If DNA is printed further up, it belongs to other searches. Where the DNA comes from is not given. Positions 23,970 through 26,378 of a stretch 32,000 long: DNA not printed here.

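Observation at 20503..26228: A divergent N6-adenine methyltransferase and a translationally coupled pair of HerA/FtsK-type ATPases may form an uncharacterised DNA-translocation or defence module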

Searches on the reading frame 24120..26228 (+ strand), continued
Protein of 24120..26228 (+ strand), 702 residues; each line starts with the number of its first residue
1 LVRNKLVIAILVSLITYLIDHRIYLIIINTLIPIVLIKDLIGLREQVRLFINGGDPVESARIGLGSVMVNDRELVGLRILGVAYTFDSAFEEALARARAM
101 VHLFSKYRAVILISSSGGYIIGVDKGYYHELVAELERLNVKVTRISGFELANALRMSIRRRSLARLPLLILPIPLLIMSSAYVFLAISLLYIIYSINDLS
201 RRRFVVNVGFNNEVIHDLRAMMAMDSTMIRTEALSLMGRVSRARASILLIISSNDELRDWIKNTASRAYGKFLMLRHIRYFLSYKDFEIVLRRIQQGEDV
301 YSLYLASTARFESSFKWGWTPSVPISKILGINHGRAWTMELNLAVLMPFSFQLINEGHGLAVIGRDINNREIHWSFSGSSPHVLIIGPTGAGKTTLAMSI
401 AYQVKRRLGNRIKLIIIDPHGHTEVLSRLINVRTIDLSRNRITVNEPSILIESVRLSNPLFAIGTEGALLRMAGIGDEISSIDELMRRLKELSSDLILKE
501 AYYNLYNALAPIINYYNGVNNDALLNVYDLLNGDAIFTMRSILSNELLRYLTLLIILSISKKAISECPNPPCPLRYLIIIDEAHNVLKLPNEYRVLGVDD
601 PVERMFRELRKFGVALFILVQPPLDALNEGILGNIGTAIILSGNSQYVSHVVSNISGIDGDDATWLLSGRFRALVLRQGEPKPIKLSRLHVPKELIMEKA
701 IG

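Call 71: search_protein_families(library=ncbifam, proteins=[L022:2-1744:+, L024:9122-10996:+, L024:739-2430:-, L025:9173-10996:+, L023:9941-11053:+, L013:10001-12046:+, L017:17048-18310:+], max_evalue=1e-8)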
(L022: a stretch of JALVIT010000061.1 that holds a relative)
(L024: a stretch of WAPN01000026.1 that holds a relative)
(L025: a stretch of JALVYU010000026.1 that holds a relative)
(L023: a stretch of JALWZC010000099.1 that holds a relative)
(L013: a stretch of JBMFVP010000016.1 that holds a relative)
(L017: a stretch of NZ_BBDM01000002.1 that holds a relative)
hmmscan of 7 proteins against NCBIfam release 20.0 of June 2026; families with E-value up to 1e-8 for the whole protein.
L022:2-1744:+ (581 aa): 9 families
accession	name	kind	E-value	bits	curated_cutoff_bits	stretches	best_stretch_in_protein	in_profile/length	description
NF053655.1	CedD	equivalog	3.6e-23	82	600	1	245-511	221-476/527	DNA-translocating ATPase CedD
NF045971.1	conju_CD1110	equivalog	1.5e-17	63.2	325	1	232-494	402-668/752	VirB4-like conjugal transfer ATPase, CD1110 family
NF045975.1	VirB4_plasma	equivalog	1e-16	59.9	590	1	245-495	515-804/894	Mbov_0397 family ICE element conjugal transfer ATPase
NF042944.1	HerA_antiphage_2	equivalog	6.9e-15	54.8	850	0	236-386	127-271/576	anti-phage-associated helicase HerA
NF033849.1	ser_rich_anae_1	subfamily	7.4e-14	50.1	650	0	190-366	729-892/1163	serine-rich protein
NF041017.1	DNA_import_CedB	equivalog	1.5e-13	50.2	700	1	231-494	261-515/590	DNA import protein CedB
TIGR00929.1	VirB4_CagE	subfamily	9.7e-10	37.3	643.1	1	244-526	436-713/792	VirB4 family type IV secretion/conjugal transfer ATPase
NF040819.1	helicase_HerA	equivalog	1.1e-09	37.4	970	0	235-306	146-218/561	DNA double-strand break repair helicase HerA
NF042943.1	HerA_antiphage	equivalog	6.6e-09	34.9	800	0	230-293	141-203/566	anti-phage-associated helicase HerA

L024:9122-10996:+ (625 aa): 11 families
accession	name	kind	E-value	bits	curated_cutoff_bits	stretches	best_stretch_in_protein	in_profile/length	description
NF053655.1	CedD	equivalog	1.1e-25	90.4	600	1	307-568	222-475/527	DNA-translocating ATPase CedD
NF045971.1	conju_CD1110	equivalog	7e-17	60.9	325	1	292-559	401-675/752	VirB4-like conjugal transfer ATPase, CD1110 family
TIGR02746.1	TraC-F-type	equivalog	7.8e-17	60.5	567.05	0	303-413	427-547/800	type IV secretion system protein TraC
NF041017.1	DNA_import_CedB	equivalog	5.6e-15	55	700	1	296-556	265-519/590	DNA import protein CedB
NF040937.1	HerA_Thermprot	equivalog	1.7e-12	46.5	800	1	299-582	134-424/487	DNA double-strand break repair helicase HerA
NF040819.1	helicase_HerA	equivalog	4.8e-12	45.2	970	0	512-583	404-478/561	DNA double-strand break repair helicase HerA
NF042943.1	HerA_antiphage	equivalog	1.3e-11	43.8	800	0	292-351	142-201/566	anti-phage-associated helicase HerA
NF033849.1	ser_rich_anae_1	subfamily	1.6e-11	42.3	650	0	293-455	748-923/1163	serine-rich protein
NF042944.1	HerA_antiphage_2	equivalog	8.6e-11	41.3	850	0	471-588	376-511/576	anti-phage-associated helicase HerA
TIGR00929.1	VirB4_CagE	subfamily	1.5e-10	39.9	643.1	1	305-561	436-685/792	VirB4 family type IV secretion/conjugal transfer ATPase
NF010278.0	PRK13721.1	subfamily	6.8e-09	34.1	1177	0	305-391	478-562/874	type IV secretion system protein TraC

L024:739-2430:- (564 aa): 5 families
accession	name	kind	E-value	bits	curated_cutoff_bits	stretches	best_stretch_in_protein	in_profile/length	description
NF041017.1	DNA_import_CedB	equivalog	1.2e-26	93.5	700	2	22-368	61-389/590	DNA import protein CedB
NF053655.1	CedD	equivalog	6.4e-16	58.1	600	1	242-321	206-285/527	DNA-translocating ATPase CedD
NF042943.1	HerA_antiphage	equivalog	9e-14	50.9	800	0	231-301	131-202/566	anti-phage-associated helicase HerA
NF042944.1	HerA_antiphage_2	equivalog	4.3e-11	42.3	850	0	461-552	451-543/576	anti-phage-associated helicase HerA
NF040937.1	HerA_Thermprot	equivalog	3.4e-10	38.9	800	0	231-318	116-201/487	DNA double-strand break repair helicase HerA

L025:9173-10996:+ (608 aa): 10 families
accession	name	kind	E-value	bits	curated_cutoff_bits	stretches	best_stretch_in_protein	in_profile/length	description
NF053655.1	CedD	equivalog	3.2e-24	85.5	600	1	290-551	222-475/527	DNA-translocating ATPase CedD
TIGR02746.1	TraC-F-type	equivalog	1.8e-15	55.9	567.05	0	287-396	428-547/800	type IV secretion system protein TraC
NF045971.1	conju_CD1110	equivalog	1e-14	53.8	325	1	275-542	401-675/752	VirB4-like conjugal transfer ATPase, CD1110 family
NF040937.1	HerA_Thermprot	equivalog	1.4e-12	46.8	800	1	284-565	136-424/487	DNA double-strand break repair helicase HerA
NF042943.1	HerA_antiphage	equivalog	2.7e-12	46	800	0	275-338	142-205/566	anti-phage-associated helicase HerA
TIGR00929.1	VirB4_CagE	subfamily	4.7e-12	45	643.1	1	288-544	436-685/792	VirB4 family type IV secretion/conjugal transfer ATPase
NF033849.1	ser_rich_anae_1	subfamily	2.4e-11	41.8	650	0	290-437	760-922/1163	serine-rich protein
NF040819.1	helicase_HerA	equivalog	6.3e-11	41.5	970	0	491-607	400-514/561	DNA double-strand break repair helicase HerA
NF042944.1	HerA_antiphage_2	equivalog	7e-10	38.3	850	0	455-570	377-510/576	anti-phage-associated helicase HerA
NF010278.0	PRK13721.1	subfamily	1e-09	36.8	1177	0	286-374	476-562/874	type IV secretion system protein TraC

L023:9941-11053:+ (371 aa): 8 families
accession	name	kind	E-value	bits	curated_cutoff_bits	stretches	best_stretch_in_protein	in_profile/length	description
NF053655.1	CedD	equivalog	3.1e-22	78.9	600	1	29-294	222-477/527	DNA-translocating ATPase CedD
NF045971.1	conju_CD1110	equivalog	1.2e-16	60.1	325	1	18-280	405-672/752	VirB4-like conjugal transfer ATPase, CD1110 family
NF045975.1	VirB4_plasma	equivalog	1.3e-14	52.9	590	1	28-96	515-584/894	Mbov_0397 family ICE element conjugal transfer ATPase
NF040819.1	helicase_HerA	equivalog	9.1e-13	47.6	970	0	235-309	403-480/561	DNA double-strand break repair helicase HerA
NF041017.1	DNA_import_CedB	equivalog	1.6e-12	46.9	700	1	23-300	270-542/590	DNA import protein CedB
NF040937.1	HerA_Thermprot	equivalog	5.2e-11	41.6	800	0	199-308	310-426/487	DNA double-strand break repair helicase HerA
NF033849.1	ser_rich_anae_1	subfamily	5.9e-11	40.5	650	0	254-341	1048-1134/1163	serine-rich protein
TIGR02746.1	TraC-F-type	equivalog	1.2e-10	39.9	567.05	1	28-297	430-710/800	type IV secretion system protein TraC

L013:10001-12046:+ (681 aa): 4 families
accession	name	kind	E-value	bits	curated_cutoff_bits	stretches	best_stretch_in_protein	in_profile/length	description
NF041017.1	DNA_import_CedB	equivalog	8.9e-12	44.4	700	1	361-620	252-533/590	DNA import protein CedB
TIGR02746.1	TraC-F-type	equivalog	3.5e-09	35.1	567.05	0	531-611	604-690/800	type IV secretion system protein TraC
NF045975.1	VirB4_plasma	equivalog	5.9e-09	34.2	590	0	351-427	479-559/894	Mbov_0397 family ICE element conjugal transfer ATPase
NF053655.1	CedD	equivalog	9.2e-09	34.5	600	0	385-441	223-281/527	DNA-translocating ATPase CedD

L017:17048-18310:+ (420 aa): 0 families

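Call 73: list_cluster_members(proteins=[P0168, P0167, P0170, P0171, P0179, P0182, P0184, P0185, P0196, P0300])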
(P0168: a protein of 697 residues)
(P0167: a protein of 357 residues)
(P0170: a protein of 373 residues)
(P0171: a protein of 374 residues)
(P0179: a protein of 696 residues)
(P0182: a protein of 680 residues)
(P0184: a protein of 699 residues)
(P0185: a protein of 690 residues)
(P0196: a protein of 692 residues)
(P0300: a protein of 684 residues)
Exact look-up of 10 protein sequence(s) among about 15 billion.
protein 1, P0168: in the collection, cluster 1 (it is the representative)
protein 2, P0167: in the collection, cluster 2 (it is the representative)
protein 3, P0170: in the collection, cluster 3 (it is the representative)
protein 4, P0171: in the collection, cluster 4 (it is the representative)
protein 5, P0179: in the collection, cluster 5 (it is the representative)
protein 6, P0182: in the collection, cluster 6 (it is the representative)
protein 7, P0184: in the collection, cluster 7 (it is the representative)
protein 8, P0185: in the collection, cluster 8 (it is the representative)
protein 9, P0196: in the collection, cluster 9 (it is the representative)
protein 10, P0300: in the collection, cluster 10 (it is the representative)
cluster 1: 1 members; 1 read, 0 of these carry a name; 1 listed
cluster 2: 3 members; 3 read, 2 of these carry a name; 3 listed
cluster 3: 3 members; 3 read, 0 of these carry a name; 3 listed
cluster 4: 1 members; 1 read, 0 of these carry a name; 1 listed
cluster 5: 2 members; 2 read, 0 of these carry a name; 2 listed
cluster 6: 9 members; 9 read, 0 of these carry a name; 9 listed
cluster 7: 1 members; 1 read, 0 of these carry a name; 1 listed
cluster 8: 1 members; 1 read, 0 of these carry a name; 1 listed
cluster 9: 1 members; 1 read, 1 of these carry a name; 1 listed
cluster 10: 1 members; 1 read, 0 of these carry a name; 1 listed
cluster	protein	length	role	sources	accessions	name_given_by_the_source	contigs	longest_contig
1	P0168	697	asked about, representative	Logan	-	-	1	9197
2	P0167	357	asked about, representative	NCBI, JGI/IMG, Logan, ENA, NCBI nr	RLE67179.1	MAG: hypothetical protein DRJ47_00555 [Thermoprotei archaeon]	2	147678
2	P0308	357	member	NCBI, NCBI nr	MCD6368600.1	MAG: DUF87 domain-containing protein [Thermoproteales archaeon] | DUF87 domain-containing protein [Thermoproteales archaeon]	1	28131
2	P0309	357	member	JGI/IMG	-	-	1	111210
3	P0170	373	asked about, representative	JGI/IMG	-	-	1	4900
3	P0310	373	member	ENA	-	-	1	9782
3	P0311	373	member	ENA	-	-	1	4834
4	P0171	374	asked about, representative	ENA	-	-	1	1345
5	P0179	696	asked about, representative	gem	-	-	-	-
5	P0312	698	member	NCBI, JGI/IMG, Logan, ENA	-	-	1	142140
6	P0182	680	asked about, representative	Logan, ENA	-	-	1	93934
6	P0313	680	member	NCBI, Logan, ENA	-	-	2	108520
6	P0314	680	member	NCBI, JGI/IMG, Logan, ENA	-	-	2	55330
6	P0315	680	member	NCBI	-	-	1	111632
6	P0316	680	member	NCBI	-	-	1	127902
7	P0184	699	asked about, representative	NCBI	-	-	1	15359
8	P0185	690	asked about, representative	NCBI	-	-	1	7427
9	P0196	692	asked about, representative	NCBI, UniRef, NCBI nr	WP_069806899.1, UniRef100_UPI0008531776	ATP-binding protein [Vulcanisaeta thermophila] | ATP-binding protein n=1 Tax=Vulcanisaeta thermophila TaxID=867917 RepID=UPI0008531776 | DUF87 domain-containing protein [Vulcanisaeta thermophila]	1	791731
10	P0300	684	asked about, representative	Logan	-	-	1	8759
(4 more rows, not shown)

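Call 74: find_encoding_contigs(protein=P0168, flank=9000, max_places=2)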
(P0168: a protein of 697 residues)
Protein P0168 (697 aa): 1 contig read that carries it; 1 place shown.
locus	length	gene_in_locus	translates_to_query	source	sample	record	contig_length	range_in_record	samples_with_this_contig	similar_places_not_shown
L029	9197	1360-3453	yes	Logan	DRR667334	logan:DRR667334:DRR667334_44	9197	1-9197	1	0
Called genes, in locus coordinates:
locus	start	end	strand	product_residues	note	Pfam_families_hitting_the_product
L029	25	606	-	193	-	-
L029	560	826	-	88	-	-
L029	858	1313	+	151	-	-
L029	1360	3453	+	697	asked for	PF13401:AAA_22 (faint), PF01935:DUF87 (weak), PF04851:ResIII (faint), PF10412:TrwB_AAD_bind (faint), PF13191:AAA_16 (weak), PF25199:nSTAND_NTPase5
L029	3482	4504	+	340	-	-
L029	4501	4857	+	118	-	-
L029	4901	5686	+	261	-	-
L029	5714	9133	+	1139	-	-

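Call 75: find_encoding_contigs(protein=P0167, flank=8000, max_places=2)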
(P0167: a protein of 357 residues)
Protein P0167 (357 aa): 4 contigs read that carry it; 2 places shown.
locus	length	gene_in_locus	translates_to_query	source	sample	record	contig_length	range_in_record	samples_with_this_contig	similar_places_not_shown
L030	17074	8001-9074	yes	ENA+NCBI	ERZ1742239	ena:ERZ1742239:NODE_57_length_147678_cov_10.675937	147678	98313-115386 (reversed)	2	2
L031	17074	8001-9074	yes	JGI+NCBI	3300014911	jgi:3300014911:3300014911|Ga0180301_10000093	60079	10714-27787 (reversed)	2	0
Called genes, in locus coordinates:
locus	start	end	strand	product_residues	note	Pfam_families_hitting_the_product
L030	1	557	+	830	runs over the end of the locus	-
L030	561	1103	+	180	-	-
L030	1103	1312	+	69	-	-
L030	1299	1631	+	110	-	-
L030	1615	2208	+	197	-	-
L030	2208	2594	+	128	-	-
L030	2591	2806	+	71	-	-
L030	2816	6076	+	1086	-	-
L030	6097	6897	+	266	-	-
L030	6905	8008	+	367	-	-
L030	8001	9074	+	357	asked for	PF01580:FtsK_SpoIIIE (weak), PF01935:DUF87, PF05872:HerA_C (faint), PF19044:P-loop_TraG (weak), PF10412:TrwB_AAD_bind (weak), PF12846:AAA_10 (weak), PF13401:AAA_22 (faint)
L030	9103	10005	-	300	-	PF00571:CBS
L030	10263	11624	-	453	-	PF13660:DUF4147, PF05161:MOFRL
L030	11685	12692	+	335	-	PF00389:2-Hacid_dh, PF03807:F420_oxidored (faint), PF02826:2-Hacid_dh_C, PF03446:NAD_binding_2 (weak)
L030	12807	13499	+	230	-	PF22175:Ogg-HhH, PF00730:HhH-GPD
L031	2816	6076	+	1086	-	-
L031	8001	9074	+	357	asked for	PF01580:FtsK_SpoIIIE (weak), PF01935:DUF87, PF05872:HerA_C (faint), PF19044:P-loop_TraG (weak), PF10412:TrwB_AAD_bind (weak), PF12846:AAA_10 (weak), PF13401:AAA_22 (faint)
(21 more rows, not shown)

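Call 78: find_related_loci(query=A2, collection=viral_contigs, flank=5000)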
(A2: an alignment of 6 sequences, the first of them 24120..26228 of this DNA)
Query A2 (702 aa) in viral_contigs; peptide patterns used: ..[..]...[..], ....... (x = any residue, [..] = any of these).
112 stretches matched a pattern, but none encodes a relative of the query by tblastn (E <= 1e-3).

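Call 84: search_solved_structures(query=A2, max_evalue=0.01)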
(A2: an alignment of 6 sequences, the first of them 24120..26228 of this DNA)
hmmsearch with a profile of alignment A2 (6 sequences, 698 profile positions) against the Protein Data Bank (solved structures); distinct sequences matched with E-value up to 0.01: 11.
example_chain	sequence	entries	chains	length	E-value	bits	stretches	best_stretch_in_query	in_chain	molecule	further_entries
9x1l_A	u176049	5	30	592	6e-06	28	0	575-664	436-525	DNA helicase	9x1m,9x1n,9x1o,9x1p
8yho_A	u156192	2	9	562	5.7e-05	24.8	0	378-446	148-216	DUF87 domain-containing protein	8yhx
8wiv_A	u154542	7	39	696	8.5e-05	24.2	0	575-654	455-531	Helicase HerA central domain-containing protein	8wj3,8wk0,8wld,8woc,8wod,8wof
9c1m_M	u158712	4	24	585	0.00015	23.4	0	573-634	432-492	ATP-binding protein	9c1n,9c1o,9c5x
4d2i_A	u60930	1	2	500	0.00029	22.4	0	567-640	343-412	HERA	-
6o1w_A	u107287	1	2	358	0.00058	21.4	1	342-405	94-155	DNA translocase coupling protein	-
6o1x_A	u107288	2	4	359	0.00058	21.4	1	342-405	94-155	DNA translocase coupling protein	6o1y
6o1z_A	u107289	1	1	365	0.00062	21.3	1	342-405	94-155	DNA translocase coupling protein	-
2ius_A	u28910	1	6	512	0.00089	20.8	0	360-419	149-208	DNA TRANSLOCASE FTSK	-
2iuu_A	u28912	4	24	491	0.0016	20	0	362-419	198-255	DNA TRANSLOCASE FTSK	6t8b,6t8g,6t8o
2iut_A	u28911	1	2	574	0.0024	19.4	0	362-419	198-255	DNA TRANSLOCASE FTSK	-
